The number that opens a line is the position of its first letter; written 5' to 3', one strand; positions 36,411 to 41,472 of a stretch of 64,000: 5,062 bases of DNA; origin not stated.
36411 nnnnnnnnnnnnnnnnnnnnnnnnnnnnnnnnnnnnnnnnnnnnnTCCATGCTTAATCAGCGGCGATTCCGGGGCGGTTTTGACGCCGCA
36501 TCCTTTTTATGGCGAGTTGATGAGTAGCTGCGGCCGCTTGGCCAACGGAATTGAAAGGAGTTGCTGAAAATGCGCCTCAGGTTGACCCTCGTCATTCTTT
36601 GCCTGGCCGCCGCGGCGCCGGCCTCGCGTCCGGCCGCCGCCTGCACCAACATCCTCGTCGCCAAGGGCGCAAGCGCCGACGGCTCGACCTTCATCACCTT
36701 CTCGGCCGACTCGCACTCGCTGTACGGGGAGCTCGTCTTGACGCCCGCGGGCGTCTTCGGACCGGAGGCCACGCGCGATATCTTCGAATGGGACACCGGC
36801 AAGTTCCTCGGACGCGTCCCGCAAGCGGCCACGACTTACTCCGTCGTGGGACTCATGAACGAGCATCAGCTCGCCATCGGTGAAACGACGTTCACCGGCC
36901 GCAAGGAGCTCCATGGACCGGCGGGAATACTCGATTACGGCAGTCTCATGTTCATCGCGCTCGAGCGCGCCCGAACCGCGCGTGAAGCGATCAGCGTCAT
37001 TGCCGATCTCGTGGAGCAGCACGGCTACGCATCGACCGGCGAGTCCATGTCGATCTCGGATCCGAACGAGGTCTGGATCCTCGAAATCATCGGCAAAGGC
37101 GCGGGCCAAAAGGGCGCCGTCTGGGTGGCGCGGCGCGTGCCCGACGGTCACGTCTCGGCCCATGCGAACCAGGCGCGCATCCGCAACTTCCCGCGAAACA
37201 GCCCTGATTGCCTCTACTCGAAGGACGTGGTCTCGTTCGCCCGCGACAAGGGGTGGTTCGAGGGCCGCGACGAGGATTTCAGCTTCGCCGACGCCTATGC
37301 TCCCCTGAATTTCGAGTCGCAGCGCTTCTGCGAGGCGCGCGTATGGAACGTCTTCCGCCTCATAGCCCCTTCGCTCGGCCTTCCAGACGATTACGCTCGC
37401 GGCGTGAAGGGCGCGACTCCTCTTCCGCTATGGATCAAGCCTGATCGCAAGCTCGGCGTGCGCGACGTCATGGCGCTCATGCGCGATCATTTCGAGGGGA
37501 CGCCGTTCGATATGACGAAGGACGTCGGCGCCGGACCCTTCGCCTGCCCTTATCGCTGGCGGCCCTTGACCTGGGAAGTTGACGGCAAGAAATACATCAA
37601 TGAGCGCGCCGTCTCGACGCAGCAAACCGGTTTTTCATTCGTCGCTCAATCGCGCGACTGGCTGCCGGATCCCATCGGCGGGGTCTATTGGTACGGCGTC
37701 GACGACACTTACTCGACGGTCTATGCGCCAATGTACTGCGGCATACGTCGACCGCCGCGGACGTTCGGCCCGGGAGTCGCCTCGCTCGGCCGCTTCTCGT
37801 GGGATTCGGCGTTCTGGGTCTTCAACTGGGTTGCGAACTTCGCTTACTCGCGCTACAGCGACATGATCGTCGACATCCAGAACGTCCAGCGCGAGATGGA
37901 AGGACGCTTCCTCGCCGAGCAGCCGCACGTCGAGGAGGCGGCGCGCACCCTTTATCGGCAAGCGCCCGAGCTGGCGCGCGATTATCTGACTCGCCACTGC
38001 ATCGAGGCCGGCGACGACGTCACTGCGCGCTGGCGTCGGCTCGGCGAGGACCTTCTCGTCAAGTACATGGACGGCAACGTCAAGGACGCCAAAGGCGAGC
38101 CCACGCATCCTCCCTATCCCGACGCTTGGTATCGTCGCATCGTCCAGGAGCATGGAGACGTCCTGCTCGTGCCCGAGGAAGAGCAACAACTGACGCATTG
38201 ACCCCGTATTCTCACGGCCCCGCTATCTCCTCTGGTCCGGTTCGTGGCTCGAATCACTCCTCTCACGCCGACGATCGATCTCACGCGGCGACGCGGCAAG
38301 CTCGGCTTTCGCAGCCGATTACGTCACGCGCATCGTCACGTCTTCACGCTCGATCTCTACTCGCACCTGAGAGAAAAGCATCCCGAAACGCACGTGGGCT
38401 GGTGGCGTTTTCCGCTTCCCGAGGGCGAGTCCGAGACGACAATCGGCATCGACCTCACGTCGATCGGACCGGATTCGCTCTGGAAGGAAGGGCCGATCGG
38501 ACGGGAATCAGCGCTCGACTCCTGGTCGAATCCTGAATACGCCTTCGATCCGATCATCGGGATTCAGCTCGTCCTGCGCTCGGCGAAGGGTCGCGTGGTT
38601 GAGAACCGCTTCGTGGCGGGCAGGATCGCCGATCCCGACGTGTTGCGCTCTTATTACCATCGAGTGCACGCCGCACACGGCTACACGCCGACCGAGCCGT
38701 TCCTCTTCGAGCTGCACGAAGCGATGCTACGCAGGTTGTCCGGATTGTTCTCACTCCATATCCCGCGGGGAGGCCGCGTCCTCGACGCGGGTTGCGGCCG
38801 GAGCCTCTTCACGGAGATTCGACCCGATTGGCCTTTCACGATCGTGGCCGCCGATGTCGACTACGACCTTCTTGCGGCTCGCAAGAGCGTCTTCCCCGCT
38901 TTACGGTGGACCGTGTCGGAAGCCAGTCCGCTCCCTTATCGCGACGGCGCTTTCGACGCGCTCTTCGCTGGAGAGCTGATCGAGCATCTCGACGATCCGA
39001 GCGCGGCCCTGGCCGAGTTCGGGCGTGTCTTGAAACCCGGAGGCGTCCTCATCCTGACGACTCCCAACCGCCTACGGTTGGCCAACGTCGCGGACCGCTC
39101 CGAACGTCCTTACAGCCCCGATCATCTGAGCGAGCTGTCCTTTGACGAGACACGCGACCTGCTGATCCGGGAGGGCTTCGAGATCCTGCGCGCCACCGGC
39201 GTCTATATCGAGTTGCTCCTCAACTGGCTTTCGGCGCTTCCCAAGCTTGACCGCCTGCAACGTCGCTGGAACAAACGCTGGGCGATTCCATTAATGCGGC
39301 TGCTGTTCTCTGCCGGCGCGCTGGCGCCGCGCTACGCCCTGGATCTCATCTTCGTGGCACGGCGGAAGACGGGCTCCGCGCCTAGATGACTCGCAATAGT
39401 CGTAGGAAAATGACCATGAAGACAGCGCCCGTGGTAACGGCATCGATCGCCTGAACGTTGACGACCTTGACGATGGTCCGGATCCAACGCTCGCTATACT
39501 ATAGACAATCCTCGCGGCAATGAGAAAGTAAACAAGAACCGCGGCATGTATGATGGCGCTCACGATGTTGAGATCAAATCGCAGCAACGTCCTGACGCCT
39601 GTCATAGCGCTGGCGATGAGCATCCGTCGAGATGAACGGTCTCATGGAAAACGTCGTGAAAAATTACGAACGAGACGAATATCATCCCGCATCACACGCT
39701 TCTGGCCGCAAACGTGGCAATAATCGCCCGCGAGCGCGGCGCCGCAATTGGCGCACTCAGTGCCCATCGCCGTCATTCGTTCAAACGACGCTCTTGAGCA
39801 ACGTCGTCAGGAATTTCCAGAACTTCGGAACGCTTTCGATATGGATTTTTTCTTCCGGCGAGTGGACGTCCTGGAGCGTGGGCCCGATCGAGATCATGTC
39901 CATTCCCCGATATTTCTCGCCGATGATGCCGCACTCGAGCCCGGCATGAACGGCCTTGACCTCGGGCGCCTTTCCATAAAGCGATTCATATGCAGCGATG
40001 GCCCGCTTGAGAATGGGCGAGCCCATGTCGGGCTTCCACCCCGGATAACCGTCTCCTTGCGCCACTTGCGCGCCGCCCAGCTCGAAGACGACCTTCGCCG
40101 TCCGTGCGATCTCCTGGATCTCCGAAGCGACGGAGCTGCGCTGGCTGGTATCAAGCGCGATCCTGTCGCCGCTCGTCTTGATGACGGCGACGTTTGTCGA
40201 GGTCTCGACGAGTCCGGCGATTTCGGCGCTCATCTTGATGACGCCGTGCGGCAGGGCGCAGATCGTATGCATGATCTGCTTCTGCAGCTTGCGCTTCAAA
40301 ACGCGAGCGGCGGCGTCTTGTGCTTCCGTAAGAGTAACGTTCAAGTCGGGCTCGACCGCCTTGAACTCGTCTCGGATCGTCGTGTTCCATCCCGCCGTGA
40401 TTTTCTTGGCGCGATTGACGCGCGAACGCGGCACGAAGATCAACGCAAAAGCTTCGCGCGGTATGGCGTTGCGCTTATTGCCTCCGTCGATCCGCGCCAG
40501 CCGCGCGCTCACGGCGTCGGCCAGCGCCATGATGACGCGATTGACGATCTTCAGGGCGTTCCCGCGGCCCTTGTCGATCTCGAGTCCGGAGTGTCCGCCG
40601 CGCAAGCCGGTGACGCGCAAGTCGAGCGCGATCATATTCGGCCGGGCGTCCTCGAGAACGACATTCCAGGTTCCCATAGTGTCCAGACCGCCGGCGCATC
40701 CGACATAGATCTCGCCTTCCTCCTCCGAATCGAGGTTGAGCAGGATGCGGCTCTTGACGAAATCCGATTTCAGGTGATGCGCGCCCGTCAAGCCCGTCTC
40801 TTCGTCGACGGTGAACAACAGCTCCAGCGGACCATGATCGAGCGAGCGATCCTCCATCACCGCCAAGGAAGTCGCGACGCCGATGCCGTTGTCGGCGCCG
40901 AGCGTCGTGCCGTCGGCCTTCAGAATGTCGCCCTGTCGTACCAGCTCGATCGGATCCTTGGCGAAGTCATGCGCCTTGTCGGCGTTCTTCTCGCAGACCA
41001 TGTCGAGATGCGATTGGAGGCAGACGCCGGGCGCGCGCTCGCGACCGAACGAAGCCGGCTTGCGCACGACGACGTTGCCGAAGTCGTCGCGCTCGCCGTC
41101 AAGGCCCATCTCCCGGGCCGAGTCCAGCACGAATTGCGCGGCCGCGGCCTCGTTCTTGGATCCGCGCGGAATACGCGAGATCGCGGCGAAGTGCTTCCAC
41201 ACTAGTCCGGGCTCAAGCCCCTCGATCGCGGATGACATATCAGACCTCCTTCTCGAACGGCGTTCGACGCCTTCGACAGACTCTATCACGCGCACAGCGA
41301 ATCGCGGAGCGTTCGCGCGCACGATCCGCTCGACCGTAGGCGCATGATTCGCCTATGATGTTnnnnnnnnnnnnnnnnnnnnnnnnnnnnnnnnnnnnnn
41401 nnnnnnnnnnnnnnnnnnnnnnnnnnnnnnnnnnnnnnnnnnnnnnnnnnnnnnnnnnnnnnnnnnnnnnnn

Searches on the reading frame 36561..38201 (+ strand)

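Call 38: search_protein_families(library=pfam, proteins=[window:36561-38201:+], max_evalue=0.00001)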
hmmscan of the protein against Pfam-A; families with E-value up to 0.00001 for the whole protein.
window:36561-38201:+ (546 aa): 1 family
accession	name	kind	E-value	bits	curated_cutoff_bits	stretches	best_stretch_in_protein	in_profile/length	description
PF03577.20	Peptidase_C69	-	1.7e-84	284.6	23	1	84-444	76-401/402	Peptidase family C69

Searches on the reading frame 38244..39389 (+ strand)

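Call 38: search_protein_families(library=pfam, proteins=[window:38244-39389:+], max_evalue=0.00001)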
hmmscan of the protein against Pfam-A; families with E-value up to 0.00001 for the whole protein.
window:38244-39389:+ (381 aa): 5 families
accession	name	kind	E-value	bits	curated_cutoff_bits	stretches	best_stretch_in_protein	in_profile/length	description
PF08241.18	Methyltransf_11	-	6.9e-17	62.3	21.2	1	180-271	1-95/95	Methyltransferase domain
PF13489.12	Methyltransf_23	-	2.6e-15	57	27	1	162-315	10-162/164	Methyltransferase domain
PF13649.12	Methyltransf_25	-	1e-11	45.8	27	1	179-267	1-97/97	Methyltransferase domain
PF08242.18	Methyltransf_12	-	1.9e-08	35.3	30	1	180-269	1-98/98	Methyltransferase domain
PF13847.12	Methyltransf_31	-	1.9e-07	31.3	27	1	176-276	4-114/145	Methyltransferase domain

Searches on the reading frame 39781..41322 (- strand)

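Call 38: search_protein_families(library=pfam, proteins=[window:39781-41322:-], max_evalue=0.00001)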
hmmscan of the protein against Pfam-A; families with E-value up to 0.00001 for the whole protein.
window:39781-41322:- (513 aa): 2 families
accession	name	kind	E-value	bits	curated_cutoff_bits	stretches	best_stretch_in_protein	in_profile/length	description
PF01546.33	Peptidase_M20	-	1.9e-13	51.2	24.6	1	101-510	1-205/206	Peptidase family M20/M25/M40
PF07687.19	M20_dimer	-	9.6e-09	35.6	21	1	239-321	5-104/107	Peptidase dimerisation domain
